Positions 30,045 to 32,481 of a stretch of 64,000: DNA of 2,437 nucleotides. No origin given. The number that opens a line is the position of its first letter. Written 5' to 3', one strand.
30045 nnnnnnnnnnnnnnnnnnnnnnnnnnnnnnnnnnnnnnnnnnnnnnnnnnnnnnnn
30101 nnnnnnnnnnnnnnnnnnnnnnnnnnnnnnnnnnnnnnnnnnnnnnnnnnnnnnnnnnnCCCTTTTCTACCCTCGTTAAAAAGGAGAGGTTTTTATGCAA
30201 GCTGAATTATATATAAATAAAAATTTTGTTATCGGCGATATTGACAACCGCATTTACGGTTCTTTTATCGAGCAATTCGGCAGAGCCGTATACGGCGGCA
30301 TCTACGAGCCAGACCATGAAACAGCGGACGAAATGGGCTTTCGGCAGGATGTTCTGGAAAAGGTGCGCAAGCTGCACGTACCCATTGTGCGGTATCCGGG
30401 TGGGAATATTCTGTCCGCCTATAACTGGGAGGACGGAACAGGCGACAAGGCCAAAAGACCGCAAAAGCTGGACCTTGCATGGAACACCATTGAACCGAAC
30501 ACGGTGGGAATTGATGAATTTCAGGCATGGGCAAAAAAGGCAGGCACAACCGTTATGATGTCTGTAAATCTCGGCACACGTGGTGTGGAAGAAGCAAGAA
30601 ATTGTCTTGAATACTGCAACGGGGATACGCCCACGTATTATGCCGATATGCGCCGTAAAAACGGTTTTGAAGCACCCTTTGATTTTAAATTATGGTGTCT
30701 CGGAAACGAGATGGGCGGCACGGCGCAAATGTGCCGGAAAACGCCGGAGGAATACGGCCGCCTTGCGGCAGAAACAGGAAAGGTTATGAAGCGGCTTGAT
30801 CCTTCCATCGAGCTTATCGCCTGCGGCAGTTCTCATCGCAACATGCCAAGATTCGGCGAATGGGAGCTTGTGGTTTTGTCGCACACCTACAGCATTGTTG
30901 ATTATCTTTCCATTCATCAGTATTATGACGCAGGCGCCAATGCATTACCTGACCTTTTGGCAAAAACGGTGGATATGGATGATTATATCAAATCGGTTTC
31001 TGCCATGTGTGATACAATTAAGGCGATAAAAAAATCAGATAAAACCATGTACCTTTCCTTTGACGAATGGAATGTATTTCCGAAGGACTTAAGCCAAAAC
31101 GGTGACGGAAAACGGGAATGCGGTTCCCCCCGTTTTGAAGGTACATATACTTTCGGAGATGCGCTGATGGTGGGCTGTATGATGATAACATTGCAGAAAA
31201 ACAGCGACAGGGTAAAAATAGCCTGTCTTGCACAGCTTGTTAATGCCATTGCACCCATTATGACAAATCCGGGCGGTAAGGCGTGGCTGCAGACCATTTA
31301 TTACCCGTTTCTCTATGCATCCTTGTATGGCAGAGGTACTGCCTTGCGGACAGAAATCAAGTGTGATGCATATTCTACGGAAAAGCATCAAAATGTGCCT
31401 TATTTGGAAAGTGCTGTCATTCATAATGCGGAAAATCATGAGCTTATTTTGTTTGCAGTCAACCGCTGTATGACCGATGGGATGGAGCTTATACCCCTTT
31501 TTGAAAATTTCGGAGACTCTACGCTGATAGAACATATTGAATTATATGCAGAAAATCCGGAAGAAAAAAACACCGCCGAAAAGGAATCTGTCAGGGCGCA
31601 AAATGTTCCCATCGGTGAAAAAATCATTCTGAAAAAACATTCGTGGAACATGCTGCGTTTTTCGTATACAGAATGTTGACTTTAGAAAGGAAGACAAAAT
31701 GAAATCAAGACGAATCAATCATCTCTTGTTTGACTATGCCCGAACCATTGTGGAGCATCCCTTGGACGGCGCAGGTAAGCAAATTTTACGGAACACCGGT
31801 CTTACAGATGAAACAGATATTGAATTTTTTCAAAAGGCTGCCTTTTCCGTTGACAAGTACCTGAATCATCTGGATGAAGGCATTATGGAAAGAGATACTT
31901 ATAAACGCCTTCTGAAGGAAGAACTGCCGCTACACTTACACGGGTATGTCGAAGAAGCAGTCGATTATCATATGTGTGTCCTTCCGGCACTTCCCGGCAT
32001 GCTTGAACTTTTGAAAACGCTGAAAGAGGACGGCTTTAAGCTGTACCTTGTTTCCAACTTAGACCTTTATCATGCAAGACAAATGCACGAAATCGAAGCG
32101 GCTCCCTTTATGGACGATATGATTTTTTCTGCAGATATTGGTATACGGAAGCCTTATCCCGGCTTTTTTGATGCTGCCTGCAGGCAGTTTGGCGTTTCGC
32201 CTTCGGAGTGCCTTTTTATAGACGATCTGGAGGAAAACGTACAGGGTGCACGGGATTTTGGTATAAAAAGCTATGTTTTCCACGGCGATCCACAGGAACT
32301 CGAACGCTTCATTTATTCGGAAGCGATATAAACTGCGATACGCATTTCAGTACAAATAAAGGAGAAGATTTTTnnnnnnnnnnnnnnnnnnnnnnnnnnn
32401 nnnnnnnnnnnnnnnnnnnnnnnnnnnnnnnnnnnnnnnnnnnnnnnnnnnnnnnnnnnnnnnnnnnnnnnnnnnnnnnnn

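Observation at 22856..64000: ~41 kb island coupling SLH-anchored giant surface proteins to cytoplasmic glycosidase, phosphoesterase and sugar-isomerase genes, organised as two modules split by a recombinase scar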

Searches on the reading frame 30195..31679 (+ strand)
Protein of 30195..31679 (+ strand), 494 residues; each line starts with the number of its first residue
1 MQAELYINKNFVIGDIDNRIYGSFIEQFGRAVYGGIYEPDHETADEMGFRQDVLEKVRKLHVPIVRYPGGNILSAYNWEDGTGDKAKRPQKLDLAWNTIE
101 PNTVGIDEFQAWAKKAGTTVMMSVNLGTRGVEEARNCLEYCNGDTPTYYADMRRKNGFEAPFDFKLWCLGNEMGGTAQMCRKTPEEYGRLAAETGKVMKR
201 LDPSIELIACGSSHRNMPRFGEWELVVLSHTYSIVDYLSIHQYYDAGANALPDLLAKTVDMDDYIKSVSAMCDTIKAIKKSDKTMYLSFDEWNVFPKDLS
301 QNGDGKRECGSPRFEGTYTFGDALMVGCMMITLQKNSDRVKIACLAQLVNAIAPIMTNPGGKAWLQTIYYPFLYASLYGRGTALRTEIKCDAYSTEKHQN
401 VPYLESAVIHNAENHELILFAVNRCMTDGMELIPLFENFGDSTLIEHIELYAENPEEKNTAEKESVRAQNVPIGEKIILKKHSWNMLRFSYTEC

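Call 3: search_protein_families(library=pfam, proteins=[window:30195-31679:+], max_evalue=0.01)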
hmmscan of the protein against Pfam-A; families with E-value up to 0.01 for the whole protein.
window:30195-31679:+ (494 aa): 1 family
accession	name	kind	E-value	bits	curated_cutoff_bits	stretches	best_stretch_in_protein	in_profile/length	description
PF06964.18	Alpha-L-AF_C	-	2.8e-36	125.7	27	1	290-469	1-145/165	Alpha-L-arabinofuranosidase C-terminal domain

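Call 57: search_protein_families(library=ncbifam, proteins=[window:30195-31679:+], max_evalue=0.01)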
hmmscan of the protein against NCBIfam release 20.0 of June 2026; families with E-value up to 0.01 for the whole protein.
window:30195-31679:+ (494 aa): 1 family
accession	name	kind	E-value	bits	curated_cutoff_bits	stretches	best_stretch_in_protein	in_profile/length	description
NF051901.1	ArabsyFurArfAAgro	equivalog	7.7e-195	648.6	625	1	1-488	1-500/502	arabinosylfuranosidase ArfA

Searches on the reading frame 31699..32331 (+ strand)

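Call 3: search_protein_families(library=pfam, proteins=[window:31699-32331:+], max_evalue=0.01)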
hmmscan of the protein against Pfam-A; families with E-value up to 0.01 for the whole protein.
window:31699-32331:+ (210 aa): 3 families
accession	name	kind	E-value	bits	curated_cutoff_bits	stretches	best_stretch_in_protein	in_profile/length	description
PF00702.32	Hydrolase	-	3.4e-15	57.4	26.4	1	76-188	75-191/191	haloacid dehalogenase-like hydrolase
PF13419.12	HAD_2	-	5.6e-14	53.1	23.8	1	53-192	39-176/178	Haloacid dehalogenase-like hydrolase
PF13242.12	Hydrolase_like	-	1.5e-06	28.4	22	1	149-192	2-46/75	HAD-hyrolase-like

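Call 12: search_protein_families(library=ncbifam, proteins=[window:31699-32331:+], max_evalue=0.001)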
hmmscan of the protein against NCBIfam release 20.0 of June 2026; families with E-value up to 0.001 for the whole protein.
window:31699-32331:+ (210 aa): 29 families (the best 25 are shown)
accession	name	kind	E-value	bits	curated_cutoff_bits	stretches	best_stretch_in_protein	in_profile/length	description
TIGR02253.1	CTE7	subfamily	5.8e-22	78.6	169.75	1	46-194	50-194/221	TIGR02253 family HAD-type hydrolase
TIGR02247.1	HAD-1A3-hyp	subfamily_domain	1.7e-17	63.9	125.4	1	52-191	47-192/211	epoxide hydrolase N-terminal domain-like phosphatase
TIGR02252.1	DREG-2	subfamily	1.4e-16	60.9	155.2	1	98-192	107-202/203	HAD hydrolase, REG-2-like, family IA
TIGR01509.1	HAD-SF-IA-v3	subfamily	2.1e-15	57.2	29.4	1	79-193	48-153/154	HAD-IA family hydrolase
NF006991.0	PRK09456.1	equivalog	4.2e-14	52.7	295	1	46-193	35-183/199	glucose-1-phosphatase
TIGR02254.1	YjjG_YfnB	equivalog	1e-13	51.3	159.9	1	97-197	98-199/223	YjjG family noncanonical pyrimidine nucleotidase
TIGR01993.1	Pyr-5-nucltdase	equivalog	4.1e-10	39.8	142.9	1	80-192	70-181/183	pyrimidine 5'-nucleotidase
TIGR01428.1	HAD_type_II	equivalog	3.2e-09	37.1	125.4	1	10-191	5-187/197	haloacid dehalogenase type II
TIGR02009.1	PGMB-YQAB-SF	subfamily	1.1e-08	35.4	153.35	1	96-190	89-182/186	beta-phosphoglucomutase family hydrolase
NF009695.0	PRK13222.1-2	equivalog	2.7e-08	33.6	225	1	70-191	72-190/226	phosphoglycolate phosphatase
NF052576.1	PymNtasePynAStpc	equivalog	3e-08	33.6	350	1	98-194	101-200/229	pyrimidine 5'-nucleotidase PynA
TIGR01449.2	PGP_bact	equivalog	4.2e-08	33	180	1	98-194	87-184/213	phosphoglycolate phosphatase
TIGR01990.1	bPGM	equivalog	4.8e-08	33.2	189.4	1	97-190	90-182/187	beta-phosphoglucomutase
NF053830.1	RUBPPhHalo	equivalog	6.3e-08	32.5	330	1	95-199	102-208/234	ribulose-1,5-bisphosphate 5-phosphatase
TIGR01549.1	HAD-SF-IA-v1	subfamily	3.7e-07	30.7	23.3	1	97-188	63-149/149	HAD-IA family hydrolase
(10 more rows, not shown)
